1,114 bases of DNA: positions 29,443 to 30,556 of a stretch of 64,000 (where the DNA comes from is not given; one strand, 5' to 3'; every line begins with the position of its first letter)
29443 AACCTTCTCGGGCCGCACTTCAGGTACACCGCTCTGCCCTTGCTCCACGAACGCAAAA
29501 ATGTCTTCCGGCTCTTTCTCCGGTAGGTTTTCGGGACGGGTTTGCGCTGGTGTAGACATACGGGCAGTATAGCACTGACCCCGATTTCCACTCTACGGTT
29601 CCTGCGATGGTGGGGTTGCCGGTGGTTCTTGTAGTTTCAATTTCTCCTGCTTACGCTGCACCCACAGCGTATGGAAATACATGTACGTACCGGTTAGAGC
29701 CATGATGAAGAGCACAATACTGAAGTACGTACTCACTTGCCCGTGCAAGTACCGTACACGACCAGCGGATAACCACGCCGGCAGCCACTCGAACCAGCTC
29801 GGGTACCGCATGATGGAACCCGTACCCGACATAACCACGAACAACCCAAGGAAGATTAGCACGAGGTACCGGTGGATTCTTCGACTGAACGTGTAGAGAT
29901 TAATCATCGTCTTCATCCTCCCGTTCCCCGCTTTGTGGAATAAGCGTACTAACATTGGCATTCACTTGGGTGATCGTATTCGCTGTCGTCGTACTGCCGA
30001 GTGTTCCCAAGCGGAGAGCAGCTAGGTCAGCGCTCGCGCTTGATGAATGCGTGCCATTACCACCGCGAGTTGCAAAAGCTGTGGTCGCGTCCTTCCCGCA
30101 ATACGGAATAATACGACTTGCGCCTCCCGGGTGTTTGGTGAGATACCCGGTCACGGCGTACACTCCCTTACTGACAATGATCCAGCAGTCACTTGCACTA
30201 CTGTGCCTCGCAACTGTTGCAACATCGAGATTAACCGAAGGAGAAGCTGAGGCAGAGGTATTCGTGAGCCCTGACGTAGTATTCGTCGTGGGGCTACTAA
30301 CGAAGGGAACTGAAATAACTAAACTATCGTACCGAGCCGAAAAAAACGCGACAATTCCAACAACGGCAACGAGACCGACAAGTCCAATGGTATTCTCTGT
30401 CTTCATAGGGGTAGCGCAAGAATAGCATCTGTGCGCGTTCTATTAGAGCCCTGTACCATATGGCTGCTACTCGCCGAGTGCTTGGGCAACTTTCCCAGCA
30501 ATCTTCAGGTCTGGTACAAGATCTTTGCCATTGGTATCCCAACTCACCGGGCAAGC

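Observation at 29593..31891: Heliorhodopsin linked to a peroxiredoxin, a cytochrome-b5-domain protein and small membrane proteins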

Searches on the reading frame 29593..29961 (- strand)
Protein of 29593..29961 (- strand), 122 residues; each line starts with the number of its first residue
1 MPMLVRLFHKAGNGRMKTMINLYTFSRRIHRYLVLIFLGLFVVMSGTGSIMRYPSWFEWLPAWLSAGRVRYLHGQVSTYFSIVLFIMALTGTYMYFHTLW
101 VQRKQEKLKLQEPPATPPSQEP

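Call 3: search_protein_families(library=pfam, proteins=[window:29593-29961:-], max_evalue=0.01)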
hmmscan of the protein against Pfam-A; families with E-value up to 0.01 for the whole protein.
window:29593-29961:- (122 aa): 1 family
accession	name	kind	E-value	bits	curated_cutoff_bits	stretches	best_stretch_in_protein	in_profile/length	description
PF03929.21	PepSY_TM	-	7.7e-07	29.7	28.8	1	30-115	134-226/295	PepSY-associated TM region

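Call 49: search_solved_structures(query=window:29593-29907:-, show_alignments=2, max_evalue=10)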
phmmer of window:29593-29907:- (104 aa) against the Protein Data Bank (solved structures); distinct sequences matched with E-value up to 10: 1.
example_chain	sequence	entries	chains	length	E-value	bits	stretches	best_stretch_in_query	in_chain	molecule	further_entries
7tpg_B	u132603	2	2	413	0.56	13.8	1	25-82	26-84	Putative cell surface polysaccharide polymerase/ligase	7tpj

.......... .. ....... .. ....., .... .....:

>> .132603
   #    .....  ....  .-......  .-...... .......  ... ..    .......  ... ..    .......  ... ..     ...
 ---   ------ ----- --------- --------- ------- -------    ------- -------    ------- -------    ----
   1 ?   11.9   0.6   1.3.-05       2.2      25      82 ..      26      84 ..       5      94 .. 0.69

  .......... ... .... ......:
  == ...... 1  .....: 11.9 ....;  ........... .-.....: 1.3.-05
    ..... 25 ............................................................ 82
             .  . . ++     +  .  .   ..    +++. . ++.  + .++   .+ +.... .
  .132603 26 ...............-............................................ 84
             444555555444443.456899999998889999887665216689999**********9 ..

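Call 66: find_homologous_proteins(query=window:29593-29907:-, max_evalue=0.001)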
Query window:29593-29907:- (104 aa): 10 proteins with E <= 0.001 among 14 candidates.
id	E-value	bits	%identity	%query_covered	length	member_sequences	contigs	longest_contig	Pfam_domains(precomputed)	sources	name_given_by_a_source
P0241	3.4e-64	232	100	100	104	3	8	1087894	PF03929.22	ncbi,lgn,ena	-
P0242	4.3e-46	173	73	99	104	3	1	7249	PF03929.22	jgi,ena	-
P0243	1.6e-45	172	75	88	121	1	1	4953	PF03929.22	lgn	-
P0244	1.4e-44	169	75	88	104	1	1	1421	PF03929.22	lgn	-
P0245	2.2e-44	168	73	90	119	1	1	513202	PF03929.22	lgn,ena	-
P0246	9.4e-44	166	74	95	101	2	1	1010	PF03929.22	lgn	-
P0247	4.3e-41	157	71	95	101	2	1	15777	PF03929.22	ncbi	ncbi:MAG: hypothetical protein AAB445_02325 [Patescibacteria group bacterium]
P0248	4.9e-41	157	68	99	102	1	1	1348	PF03929.22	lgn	-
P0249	3.7e-40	154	69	94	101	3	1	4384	PF03929.22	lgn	-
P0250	1.8e-39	152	67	95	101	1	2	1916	PF03929.22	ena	-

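Call 71: find_encoding_contigs(protein=P0247, flank=9000, max_places=2)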
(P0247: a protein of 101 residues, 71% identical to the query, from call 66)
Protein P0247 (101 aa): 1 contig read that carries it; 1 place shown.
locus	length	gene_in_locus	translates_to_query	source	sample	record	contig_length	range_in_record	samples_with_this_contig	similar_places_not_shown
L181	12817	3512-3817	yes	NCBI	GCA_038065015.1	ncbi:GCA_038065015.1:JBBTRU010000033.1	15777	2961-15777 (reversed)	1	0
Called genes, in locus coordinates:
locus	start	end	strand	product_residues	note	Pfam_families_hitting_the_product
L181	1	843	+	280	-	PF02687:FtsX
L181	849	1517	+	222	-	PF00072:Response_reg, PF00486:Trans_reg_C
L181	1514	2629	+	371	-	PF00672:HAMP, PF26769:HAMP_PhoQ (weak), PF00512:HisKA, PF02518:HATPase_c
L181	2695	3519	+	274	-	PF00173:Cyt-b5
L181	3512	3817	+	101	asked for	PF03929:PepSY_TM (weak)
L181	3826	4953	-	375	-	PF00149:Metallophos, PF12850:Metallophos_2 (faint)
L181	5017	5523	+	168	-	-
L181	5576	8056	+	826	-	PF26449:DUF8128, PF02534:T4SS-DNA_transf, PF10412:TrwB_AAD_bind (weak), PF12696:TraG-D_C (weak)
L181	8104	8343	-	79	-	PF00550:PP-binding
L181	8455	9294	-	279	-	PF17827:PrmC_N, PF05175:MTS, PF06325:PrmA, PF12847:Methyltransf_18, PF13847:Methyltransf_31, PF01170:UPF0020 (weak), PF04816:TrmK (weak), PF13649:Methyltransf_25, +3 more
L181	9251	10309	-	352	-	PF03462:PCRF, PF00472:RF-1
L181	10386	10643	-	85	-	PF01197:Ribosomal_L31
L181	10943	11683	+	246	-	PF00318:Ribosomal_S2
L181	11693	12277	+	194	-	PF00889:EF_TS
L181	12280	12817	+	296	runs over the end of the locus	PF23914:TPR_CcmH_CycH (faint), PF13424:TPR_12 (faint), PF13181:TPR_8 (faint), PF13428:TPR_14 (faint), PF13414:TPR_11 (faint), PF00515:TPR_1 (weak), PF07719:TPR_2 (weak), PF13432:TPR_16 (weak), +2 more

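Call 72: find_encoding_contigs(protein=P0242, flank=7000, max_places=2)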
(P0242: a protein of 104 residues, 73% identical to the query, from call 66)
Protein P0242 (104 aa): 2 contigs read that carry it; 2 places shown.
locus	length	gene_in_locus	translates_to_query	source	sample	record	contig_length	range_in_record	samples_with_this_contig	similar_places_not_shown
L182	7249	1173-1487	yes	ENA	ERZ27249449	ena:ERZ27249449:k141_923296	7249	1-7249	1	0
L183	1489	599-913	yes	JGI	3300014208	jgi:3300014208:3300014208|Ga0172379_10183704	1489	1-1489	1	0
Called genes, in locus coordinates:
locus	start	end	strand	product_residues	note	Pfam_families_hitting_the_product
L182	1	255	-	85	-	?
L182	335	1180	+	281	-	PF00173:Cyt-b5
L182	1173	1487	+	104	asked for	PF03929:PepSY_TM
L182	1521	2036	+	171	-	-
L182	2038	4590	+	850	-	PF26449:DUF8128, PF02534:T4SS-DNA_transf, PF10412:TrwB_AAD_bind, PF12696:TraG-D_C (weak)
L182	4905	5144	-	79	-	PF00550:PP-binding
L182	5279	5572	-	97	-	-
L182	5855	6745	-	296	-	PF17827:PrmC_N, PF05175:MTS, PF06325:PrmA, PF12847:Methyltransf_18, PF13847:Methyltransf_31, PF08242:Methyltransf_12 (weak), PF13649:Methyltransf_25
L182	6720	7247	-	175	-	?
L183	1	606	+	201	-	?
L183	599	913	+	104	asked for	PF03929:PepSY_TM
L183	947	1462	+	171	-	-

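Call 75: search_protein_representatives(alignment_id=A3)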
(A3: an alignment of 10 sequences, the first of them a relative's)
Query: 10 sequences, 104 profile positions. Proteins with E-value up to 0.001 (for the whole library): 167; up to 1e-10: 61; up to 1e-30: 0. The best 150 are listed.
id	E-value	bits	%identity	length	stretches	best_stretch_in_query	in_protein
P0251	3.2e-22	94.6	-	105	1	1-96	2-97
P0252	2.3e-18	82.2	-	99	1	3-89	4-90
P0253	3.7e-18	81.5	-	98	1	3-91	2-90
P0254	3.7e-18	81.5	-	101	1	2-91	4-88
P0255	9.5e-18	80.2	-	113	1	3-100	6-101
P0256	1.5e-17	79.5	-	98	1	1-97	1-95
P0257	2.8e-17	78.7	-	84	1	1-81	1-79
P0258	1.0e-16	76.9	-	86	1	3-81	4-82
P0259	2.3e-16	75.8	-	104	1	3-101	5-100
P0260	4.0e-16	75.0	-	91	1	1-91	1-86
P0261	4.8e-16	74.7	-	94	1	1-95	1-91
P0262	5.0e-16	74.7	-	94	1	1-84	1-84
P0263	6.0e-16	74.4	-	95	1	2-89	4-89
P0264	9.5e-16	73.8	-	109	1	1-97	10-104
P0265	1.0e-15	73.7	-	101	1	1-94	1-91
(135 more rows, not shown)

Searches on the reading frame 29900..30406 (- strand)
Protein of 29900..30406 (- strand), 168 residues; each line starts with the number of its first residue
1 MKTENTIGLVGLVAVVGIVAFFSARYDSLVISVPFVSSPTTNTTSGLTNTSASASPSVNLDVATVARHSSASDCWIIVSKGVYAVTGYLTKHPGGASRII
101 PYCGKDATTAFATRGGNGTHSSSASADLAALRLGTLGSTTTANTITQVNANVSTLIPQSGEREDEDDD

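Call 3: search_protein_families(library=pfam, proteins=[window:29900-30406:-], max_evalue=0.01)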
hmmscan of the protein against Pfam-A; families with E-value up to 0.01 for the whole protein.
window:29900-30406:- (168 aa): 1 family
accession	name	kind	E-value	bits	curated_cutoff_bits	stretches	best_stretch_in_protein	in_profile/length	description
PF00173.33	Cyt-b5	-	2.2e-16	60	23.7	1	63-136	3-73/74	Cytochrome b5-like Heme/Steroid binding domain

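Call 48: search_solved_structures(query=window:29900-30406:-, show_alignments=3, max_evalue=0.01)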
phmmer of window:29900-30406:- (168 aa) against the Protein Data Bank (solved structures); distinct sequences matched with E-value up to 0.01: 51.
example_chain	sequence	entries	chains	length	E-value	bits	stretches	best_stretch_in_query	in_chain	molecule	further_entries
1cxy_A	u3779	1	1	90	1.3e-12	51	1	62-138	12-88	CYTOCHROME B5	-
4b8n_A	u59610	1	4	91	6.4e-11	45.5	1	59-111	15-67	CYTOCHROME B5-HOST ORIGIN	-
4zr0_A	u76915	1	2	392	1.7e-09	40.9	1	61-154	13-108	Ceramide very long chain fatty acid hydroxylase SCS7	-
2ibj_A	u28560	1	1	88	1.5e-08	37.8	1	63-136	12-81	Cytochrome b5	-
3ks0_A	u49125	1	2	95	1.7e-08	37.7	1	61-112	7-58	Cytochrome b2, mitochondrial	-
1awp_A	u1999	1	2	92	9.7e-08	35.2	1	62-116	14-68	CYTOCHROME B5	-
3ozz_B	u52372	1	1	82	1.1e-07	35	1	64-115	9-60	Cytochrome b5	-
3mus_A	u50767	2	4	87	2.2e-07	34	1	63-115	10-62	Cytochrome b5 type B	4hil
1eue_A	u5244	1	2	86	2.2e-07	34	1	63-115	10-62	CYTOCHROME B5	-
1sze_A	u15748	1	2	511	2.5e-07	33.9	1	60-112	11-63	Cytochrome b2, mitochondrial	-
1szf_A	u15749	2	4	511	2.5e-07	33.9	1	60-112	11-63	Cytochrome b2, mitochondrial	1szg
1b5m_A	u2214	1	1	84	2.5e-07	33.8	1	64-115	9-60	CYTOCHROME B5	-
1lco_A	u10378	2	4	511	2.6e-07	33.8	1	60-112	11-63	L-LACTATE DEHYDROGENASE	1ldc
2oz0_A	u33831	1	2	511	2.6e-07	33.8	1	60-112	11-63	Cytochrome b2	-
1fcb_A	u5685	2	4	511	2.6e-07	33.8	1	60-112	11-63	FLAVOCYTOCHROME B2 | CYTOCHROME B2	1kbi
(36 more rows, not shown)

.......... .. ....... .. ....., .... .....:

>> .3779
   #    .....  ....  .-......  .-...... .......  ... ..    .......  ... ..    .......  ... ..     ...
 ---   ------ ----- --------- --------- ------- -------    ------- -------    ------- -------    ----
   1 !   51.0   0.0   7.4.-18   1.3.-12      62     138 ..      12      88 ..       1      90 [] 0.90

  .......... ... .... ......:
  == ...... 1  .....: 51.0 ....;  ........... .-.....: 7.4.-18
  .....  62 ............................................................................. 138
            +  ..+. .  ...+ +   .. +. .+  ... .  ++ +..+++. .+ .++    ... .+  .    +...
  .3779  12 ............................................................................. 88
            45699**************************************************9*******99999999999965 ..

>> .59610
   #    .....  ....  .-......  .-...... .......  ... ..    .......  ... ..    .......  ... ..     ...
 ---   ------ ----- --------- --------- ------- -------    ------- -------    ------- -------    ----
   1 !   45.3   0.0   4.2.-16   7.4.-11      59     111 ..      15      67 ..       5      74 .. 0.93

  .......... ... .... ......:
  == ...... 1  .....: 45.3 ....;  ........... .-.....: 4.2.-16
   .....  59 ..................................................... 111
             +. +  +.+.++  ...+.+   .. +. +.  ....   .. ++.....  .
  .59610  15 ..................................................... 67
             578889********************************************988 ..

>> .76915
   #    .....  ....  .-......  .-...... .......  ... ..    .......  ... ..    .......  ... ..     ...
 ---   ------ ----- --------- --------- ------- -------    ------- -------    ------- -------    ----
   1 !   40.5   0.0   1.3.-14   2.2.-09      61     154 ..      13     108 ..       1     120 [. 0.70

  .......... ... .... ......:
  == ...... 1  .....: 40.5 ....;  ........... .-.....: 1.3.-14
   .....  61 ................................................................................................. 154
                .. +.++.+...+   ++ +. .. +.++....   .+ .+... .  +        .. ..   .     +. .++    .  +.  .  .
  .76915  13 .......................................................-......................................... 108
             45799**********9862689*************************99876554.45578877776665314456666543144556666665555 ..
